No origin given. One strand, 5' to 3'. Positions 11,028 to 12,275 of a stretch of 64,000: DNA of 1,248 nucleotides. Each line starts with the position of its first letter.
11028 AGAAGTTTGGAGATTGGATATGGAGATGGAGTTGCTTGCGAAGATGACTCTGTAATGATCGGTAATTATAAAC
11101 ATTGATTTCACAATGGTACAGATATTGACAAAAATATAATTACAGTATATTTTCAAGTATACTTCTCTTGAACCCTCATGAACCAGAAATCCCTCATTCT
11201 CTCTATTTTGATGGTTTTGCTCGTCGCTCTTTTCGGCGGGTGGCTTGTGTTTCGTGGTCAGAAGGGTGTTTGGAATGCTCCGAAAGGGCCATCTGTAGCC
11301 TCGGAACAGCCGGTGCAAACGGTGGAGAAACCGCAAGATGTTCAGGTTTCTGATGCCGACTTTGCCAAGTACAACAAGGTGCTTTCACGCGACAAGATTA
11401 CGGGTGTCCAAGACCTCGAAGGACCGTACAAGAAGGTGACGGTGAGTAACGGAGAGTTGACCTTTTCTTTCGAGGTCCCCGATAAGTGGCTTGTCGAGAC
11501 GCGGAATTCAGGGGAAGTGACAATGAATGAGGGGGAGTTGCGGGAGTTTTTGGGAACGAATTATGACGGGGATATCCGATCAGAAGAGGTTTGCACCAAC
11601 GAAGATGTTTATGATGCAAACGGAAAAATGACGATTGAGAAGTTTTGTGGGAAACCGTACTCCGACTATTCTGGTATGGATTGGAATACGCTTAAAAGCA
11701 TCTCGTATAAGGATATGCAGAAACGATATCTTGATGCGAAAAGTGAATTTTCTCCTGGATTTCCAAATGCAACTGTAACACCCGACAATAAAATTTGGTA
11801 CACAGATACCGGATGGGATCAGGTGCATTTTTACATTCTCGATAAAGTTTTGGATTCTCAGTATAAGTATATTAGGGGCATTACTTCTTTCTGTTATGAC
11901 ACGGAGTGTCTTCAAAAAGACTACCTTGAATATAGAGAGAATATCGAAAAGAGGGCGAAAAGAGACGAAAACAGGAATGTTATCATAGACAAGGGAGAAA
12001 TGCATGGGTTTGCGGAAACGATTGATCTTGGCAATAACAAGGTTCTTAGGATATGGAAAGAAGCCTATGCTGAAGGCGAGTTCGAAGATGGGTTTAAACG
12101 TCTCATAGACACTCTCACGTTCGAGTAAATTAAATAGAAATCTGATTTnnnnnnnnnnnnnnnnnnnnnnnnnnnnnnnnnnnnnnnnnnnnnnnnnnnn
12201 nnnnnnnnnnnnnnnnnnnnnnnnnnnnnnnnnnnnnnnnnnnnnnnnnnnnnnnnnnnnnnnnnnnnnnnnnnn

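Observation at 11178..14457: Two diverged paralogs sharing a ~200-bp near-identical tract (gene conversion or recent recombination)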

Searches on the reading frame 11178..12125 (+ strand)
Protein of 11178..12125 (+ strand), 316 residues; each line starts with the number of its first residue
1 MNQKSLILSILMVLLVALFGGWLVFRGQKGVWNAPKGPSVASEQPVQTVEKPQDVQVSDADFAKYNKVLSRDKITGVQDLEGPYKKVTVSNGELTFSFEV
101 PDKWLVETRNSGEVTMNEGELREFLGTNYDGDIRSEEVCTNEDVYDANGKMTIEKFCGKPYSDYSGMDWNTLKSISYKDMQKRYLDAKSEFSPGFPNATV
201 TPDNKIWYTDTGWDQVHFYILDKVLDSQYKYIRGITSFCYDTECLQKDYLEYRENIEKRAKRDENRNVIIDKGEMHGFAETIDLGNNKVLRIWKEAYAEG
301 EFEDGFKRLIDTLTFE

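Call 6: search_protein_families(library=pfam, proteins=[window:11178-12125:+], max_evalue=1)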
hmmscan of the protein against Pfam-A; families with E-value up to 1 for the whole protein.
window:11178-12125:+ (316 aa): 1 family
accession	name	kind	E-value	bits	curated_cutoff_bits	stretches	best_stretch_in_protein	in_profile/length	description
PF20762.2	DUF6836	-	0.14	13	24.2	1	134-185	19-73/115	Domain of unknown function (DUF6836)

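Call 7: search_protein_families(library=ncbifam, proteins=[window:11178-12125:+], max_evalue=1)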
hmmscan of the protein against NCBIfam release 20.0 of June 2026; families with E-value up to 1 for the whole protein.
window:11178-12125:+ (316 aa): 1 family
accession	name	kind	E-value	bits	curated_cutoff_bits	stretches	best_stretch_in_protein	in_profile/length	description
NF037998.2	RND_1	equivalog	0.18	9.4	400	1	114-282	213-349/1237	protein translocase SecDF, variant type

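Call 9: find_homologous_proteins(query=window:11178-12125:+, max_evalue=0.001)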
Query window:11178-12125:+ (316 aa): 36 proteins with E <= 0.001 among 1219 candidates.
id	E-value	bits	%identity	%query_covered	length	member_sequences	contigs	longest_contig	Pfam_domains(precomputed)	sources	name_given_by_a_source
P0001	1.2e-195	667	98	93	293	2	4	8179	-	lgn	-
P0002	3.0e-176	604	85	100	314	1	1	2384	-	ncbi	ncbi:MAG: hypothetical protein WAU31_04775 [Candidatus Moraniibacteriota bacterium]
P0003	1.6e-125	437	64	100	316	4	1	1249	-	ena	-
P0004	3.5e-119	416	59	100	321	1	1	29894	-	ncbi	-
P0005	3.3e-114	400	57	100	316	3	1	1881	-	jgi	-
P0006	8.7e-89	316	50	100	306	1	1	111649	-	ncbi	-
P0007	9.4e-88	313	50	97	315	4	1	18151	-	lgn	-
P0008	1.1e-87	313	52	100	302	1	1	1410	-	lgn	-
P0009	1.3e-83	299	48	100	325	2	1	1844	-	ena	-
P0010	1.2e-79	286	48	91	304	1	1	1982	-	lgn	-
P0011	8.4e-74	267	44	100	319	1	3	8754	-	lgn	-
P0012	1.0e-72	263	48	82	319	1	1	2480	-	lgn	-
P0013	5.5e-72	261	47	97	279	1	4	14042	-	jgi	jgi:hypothetical protein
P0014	2.8e-70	255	44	100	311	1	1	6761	-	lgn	-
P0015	8.3e-68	247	42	100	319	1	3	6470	-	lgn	-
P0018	6.3e-53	198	42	100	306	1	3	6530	-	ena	-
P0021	1.5e-46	177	45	83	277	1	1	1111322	-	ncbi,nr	ncbi:MAG: hypothetical protein IPJ67_01270 [Candidatus Moraniibacteriota bacterium]|nr:MAG: hypothet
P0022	1.2e-41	161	43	82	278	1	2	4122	-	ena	-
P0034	8.9e-9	53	62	18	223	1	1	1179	PF18933.7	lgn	-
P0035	2.5e-6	45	59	19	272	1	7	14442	-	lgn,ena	-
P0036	2.0e-5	42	35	42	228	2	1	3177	-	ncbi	ncbi:MAG: hypothetical protein WAU31_04190 [Candidatus Moraniibacteriota bacterium]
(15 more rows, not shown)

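Call 11: find_encoding_contigs(protein=P0001, flank=10000, max_places=6)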
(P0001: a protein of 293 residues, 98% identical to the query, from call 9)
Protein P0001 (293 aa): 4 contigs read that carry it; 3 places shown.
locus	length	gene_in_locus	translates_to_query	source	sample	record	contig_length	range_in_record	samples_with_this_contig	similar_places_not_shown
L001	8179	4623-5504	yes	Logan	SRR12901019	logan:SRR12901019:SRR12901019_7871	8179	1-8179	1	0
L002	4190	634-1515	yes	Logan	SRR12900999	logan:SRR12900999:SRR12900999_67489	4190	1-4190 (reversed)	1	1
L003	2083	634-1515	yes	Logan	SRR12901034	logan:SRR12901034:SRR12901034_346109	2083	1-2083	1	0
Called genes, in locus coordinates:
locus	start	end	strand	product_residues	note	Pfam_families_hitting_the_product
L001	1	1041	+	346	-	?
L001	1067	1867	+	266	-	PF12686:DUF3800 (weak)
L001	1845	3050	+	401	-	PF01420:Methylase_S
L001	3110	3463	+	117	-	PF04828:GFA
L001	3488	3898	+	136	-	PF03652:RuvX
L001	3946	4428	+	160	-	PF10881:DUF2726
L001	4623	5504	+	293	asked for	-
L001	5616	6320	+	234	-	PF05257:CHAP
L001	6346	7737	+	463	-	PF07705:CARDB (faint)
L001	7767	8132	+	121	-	-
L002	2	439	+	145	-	?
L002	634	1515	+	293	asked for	-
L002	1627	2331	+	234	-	PF05257:CHAP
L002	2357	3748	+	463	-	PF07705:CARDB (faint)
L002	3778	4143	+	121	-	-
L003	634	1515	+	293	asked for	-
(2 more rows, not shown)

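Call 12: find_encoding_contigs(protein=P0002, flank=10000, max_places=4)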
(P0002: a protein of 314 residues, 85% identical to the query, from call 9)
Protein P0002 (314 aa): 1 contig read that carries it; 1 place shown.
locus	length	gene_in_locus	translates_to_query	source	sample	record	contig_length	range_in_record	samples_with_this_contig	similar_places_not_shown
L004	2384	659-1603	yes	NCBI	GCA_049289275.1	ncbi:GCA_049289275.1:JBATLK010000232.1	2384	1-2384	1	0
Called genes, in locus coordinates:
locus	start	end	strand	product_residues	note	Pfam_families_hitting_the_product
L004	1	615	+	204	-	?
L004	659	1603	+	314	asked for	-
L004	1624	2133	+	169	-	-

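Call 17: find_encoding_contigs(protein=P0021, flank=10000, max_places=4)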
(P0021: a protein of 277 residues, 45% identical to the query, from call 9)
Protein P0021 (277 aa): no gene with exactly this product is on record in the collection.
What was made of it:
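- Tried and rejected: An exact look-up of P0021 returned nothing (call 17).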

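Call 18: find_encoding_contigs(protein=P0018, flank=10000, max_places=4)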
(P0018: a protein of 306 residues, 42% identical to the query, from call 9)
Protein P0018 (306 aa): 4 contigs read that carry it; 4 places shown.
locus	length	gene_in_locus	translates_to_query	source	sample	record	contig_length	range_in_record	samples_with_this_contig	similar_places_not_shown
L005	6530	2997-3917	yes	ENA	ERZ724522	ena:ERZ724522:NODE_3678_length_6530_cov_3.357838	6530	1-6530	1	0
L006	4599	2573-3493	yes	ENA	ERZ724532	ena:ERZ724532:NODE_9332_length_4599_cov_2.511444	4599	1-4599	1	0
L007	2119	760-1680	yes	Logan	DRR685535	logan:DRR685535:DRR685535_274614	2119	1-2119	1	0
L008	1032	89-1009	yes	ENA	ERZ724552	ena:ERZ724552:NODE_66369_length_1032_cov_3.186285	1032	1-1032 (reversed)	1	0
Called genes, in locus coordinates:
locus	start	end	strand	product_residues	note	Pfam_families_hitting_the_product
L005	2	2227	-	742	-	?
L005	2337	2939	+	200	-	-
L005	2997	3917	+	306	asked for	-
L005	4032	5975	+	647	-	PF05257:CHAP, PF07705:CARDB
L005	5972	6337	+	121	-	-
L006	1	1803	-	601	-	?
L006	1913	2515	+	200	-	-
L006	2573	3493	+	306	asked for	-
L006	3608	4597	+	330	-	?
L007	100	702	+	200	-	-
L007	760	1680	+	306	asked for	-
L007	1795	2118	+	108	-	?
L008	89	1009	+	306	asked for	-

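Call 19: find_encoding_contigs(protein=P0022, flank=10000, max_places=4)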
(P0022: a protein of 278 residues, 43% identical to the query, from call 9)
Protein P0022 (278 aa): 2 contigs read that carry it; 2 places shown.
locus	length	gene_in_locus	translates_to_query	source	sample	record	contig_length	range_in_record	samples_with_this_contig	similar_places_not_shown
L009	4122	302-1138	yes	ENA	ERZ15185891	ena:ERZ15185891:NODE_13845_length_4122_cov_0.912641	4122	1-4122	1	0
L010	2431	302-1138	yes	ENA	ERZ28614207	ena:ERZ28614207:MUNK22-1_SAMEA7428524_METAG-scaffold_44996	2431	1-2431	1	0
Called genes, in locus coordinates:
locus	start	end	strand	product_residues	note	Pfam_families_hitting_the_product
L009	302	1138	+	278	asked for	-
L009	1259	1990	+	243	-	PF05257:CHAP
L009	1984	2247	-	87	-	-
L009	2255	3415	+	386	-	PF07705:CARDB (faint)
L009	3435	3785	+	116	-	-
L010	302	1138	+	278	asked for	-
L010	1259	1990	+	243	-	PF05257:CHAP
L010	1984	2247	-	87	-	-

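Call 20: find_related_loci(query=A2, collection=genome_contigs, flank=6000)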
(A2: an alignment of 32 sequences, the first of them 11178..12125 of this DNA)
Query A2 (316 aa) in genome_contigs; peptide patterns used: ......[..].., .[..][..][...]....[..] (x = any residue, [..] = any of these).
136 stretches matched a pattern; 7 encode a relative of the query (tblastn E <= 1e-3); 7 distinct loci.
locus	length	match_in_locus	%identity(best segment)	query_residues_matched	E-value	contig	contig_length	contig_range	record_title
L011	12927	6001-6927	50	9-316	9e-93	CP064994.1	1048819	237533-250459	MAG: Candidatus Moraniibacteriota bacterium isolate Hirt_18-Q3-R61-65_MAXAC.378_cln chromosome, complete genome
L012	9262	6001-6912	50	1-316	7e-91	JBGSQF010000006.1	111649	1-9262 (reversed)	MAG: Candidatus Paceibacteria bacterium isolate JTS-AC323 k141_3454064, whole genome shotgun sequence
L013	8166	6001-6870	38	4-316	8e-58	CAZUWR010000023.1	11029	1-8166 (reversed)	MAG TPA_asm: uncultured Bdellovibrionales bacterium isolate SRP278252_co2_235 genome assembly, contig: NODE_12549_length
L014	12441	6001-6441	41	58-224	1e-34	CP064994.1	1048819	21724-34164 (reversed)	MAG: Candidatus Moraniibacteriota bacterium isolate Hirt_18-Q3-R61-65_MAXAC.378_cln chromosome, complete genome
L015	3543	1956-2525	37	4-220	7e-34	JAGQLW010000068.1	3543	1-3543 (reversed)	MAG: Candidatus Moraniibacteriota bacterium isolate HKST-UBA26 2008_531261, whole genome shotgun sequence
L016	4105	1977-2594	33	85-316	2e-25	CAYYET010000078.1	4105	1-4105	MAG TPA_asm: uncultured Bdellovibrionales bacterium isolate SRP135725_co1_601 genome assembly, contig: NODE_36427_length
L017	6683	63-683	33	85-316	2e-25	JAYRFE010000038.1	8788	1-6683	MAG: Candidatus Moraniibacteriota bacterium isolate SH_SHASGE3bin.24 k141_656156, whole genome shotgun sequence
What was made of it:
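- Tried and rejected: The scan of species-representative genomes did not return the source genome, so the rest of that chromosome could not be searched at the DNA level (call 20).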

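Call 32: predict_structure(alignment_id=A2)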
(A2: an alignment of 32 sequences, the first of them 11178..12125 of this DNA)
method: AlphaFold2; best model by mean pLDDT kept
length: 316 residues; sequences in the alignment: 32
mean_pLDDT: 84.6   pTM: 0.75
mean pLDDT of the five models: 84.6, 83.7, 82.4, 81.1, 79.3
residues with pLDDT >= 90: 179; 70-90: 94; 50-70: 13; < 50: 30
segments of 3 or more residues with pLDDT < 50: 27-56
pLDDT, mean of each block of 10 residues (from residue 1): 82 86 57 40 37 51 82 72 93 93 93 89 93 93 93 94 94 97 91 92 88 91 87 82 96 93 90 88 92 93 96 94
secondary structure, 60 per line:
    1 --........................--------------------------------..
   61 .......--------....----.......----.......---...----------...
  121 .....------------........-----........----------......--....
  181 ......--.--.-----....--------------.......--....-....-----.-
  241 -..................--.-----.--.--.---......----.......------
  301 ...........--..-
elements in order: H3-26 H59-65 E76-79 E84-90 E95-101 E105-107 H118-125 E138-145 E151-158 H169-174 H177-186 E198-201 E216-222 H225-228 H230-233 H242-259 E278-283 E288-294 H301-311
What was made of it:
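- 11178..12128 (+): Gene A (IPJ67_01255, 316 aa): TM anchor, Pro/Gln-rich stalk (type N1), conserved module T, C-terminal domain type CA. This is the recipient of the conversion. AF2 model with pLDDT 84.6: helix 3-26, disordered 27-56, then an alpha/beta ectodomain (call 32).
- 11343..11548 (+): Tract copy T_A (206 nt, codons 56-124 of A). It encodes helix 59-65, four strands between residues 76 and 107, and helix 118-125 (call 32).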

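Call 34: search_protein_representatives(alignment_id=A2)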
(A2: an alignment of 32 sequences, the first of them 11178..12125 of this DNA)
Query: 32 sequences, 285 profile positions. Proteins with E-value up to 0.001 (for the whole library): 145; up to 1e-10: 94; up to 1e-30: 69. The best 145 are listed.
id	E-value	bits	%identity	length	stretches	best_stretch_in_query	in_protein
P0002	2.1e-119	414.9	-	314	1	1-285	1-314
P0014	2.1e-106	372.2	-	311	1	1-285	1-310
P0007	5.9e-102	357.6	-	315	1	1-285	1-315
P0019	2.1e-95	336.1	-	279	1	18-285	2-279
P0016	3.1e-92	325.7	-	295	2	1-110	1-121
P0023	1.2e-88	313.9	-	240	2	6-208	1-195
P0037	1.8e-87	310.1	-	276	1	3-284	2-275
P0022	1.6e-86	307.0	-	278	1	31-285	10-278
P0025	5.2e-84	298.7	-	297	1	1-285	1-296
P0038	5.6e-77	275.7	-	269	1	1-285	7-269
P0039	9.8e-76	271.6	-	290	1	7-285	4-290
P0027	4.4e-73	262.9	-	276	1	1-285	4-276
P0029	1.7e-72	261.0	-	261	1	2-285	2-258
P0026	9.9e-71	255.2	-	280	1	2-284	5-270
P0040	5.0e-69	249.6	-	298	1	1-285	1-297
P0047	9.8e-59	215.8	-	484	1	5-284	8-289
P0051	3.9e-56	207.3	-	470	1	39-284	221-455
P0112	2.3e-13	66.9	-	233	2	166-284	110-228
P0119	1.2e-10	58.0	-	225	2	180-284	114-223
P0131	2.6e-08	50.3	-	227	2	168-285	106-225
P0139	8.1e-07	45.4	-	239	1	176-285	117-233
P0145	4.5e-06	43.0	-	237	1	175-284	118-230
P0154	5.3e-05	39.5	-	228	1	175-285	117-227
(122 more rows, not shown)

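Call 35: fold_search(model_id=the predicted structure, library=pdb)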
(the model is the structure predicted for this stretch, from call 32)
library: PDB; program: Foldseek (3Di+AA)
matches with E <= 10: 298; with E <= 0.001: 0
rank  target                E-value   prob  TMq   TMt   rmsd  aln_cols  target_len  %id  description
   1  4m1j_C                3.6e-01  0.04  0.09  0.06  18.8       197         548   11  Crystal structure of Pseudomonas aeruginosa PvdQ in complex with a transition state analogue (released 2013-08-28)
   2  9leg_B                4.0e-01  0.09  0.09  0.08  25.2       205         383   13  AMO complex (released 2026-02-04)
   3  3nfg_C                5.1e-01  0.07  0.07  0.18  23.3       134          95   13  Crystal structure of Dimerization module of RNA polymerase I subcomplex A49/A34.5 (released 2010-09-08)
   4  9pxf_A                5.7e-01  0.07  0.08  0.07  25.6       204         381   11  Ammonia monooxygenase in native membranes from N. briensis (released 2026-01-28)
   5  3nfg_E                5.7e-01  0.06  0.06  0.17  25.6       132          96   12  Crystal structure of Dimerization module of RNA polymerase I subcomplex A49/A34.5 (released 2010-09-08)
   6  2e5a                  6.1e-01  0.10  0.10  0.10  11.3        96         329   11  Crystal Structure of Bovine Lipoyltransferase in Complex with Lipoyl-AMP (released 2007-09-04)
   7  3nfg_A                6.9e-01  0.06  0.06  0.17  23.8       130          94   12  Crystal structure of Dimerization module of RNA polymerase I subcomplex A49/A34.5 (released 2010-09-08)
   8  9j8e_A                7.3e-01  0.08  0.10  0.11  12.1       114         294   10  Structural insights into BirA from Haemophilus influenzae, a bifunctional protein as a biotin protein ligase and a tra (released 2024-09-11)
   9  4bth_B                7.3e-01  0.03  0.09  0.07  18.5       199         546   12  The LeuA146Trp,PheB24Tyr Double Mutant of the Quorum Quenching N-acyl Homoserine Lactone Acylase PvdQ Has an Altered S (released 2014-01-22)
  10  8txo_J                7.7e-01  0.30  0.08  0.03   9.5        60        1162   15  E. coli DNA-directed RNA polymerase transcription elongation complex bound to the unnatural dZ-PTP base pair in the ac (released 2024-01-24)
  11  2adv_C                9.8e-01  0.04  0.08  0.06  20.8       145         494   14  Crystal Structures Of Glutaryl 7-Aminocephalosporanic Acid Acylase: mutational study of activation mechanism (released 2006-01-24)
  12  4e57_A                9.8e-01  0.03  0.09  0.05  19.4       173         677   10  Crystal Structure of spacer 6aa-shortened cephalosporin acylase mutant (released 2013-03-20)
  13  9gdo_D                1.2e+00  0.18  0.08  0.03  10.0        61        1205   16  Cryo-EM structure of Vibrio cholerae RNA polymerase holoenzyme bound to an ompU promoter DNA fragment (released 2025-12-17)
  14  2lc4_MODEL_1_A        1.2e+00  0.08  0.08  0.22  20.4       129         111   17  Solution Structure of PilP from Pseudomonas aeruginosa (released 2011-12-21)
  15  8pen_J                1.2e+00  0.20  0.08  0.02   9.5        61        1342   16  fully recruited RfaH bound to E. coli transcription complex paused at ops site (alternative state of RfaH) (released 2024-04-24)
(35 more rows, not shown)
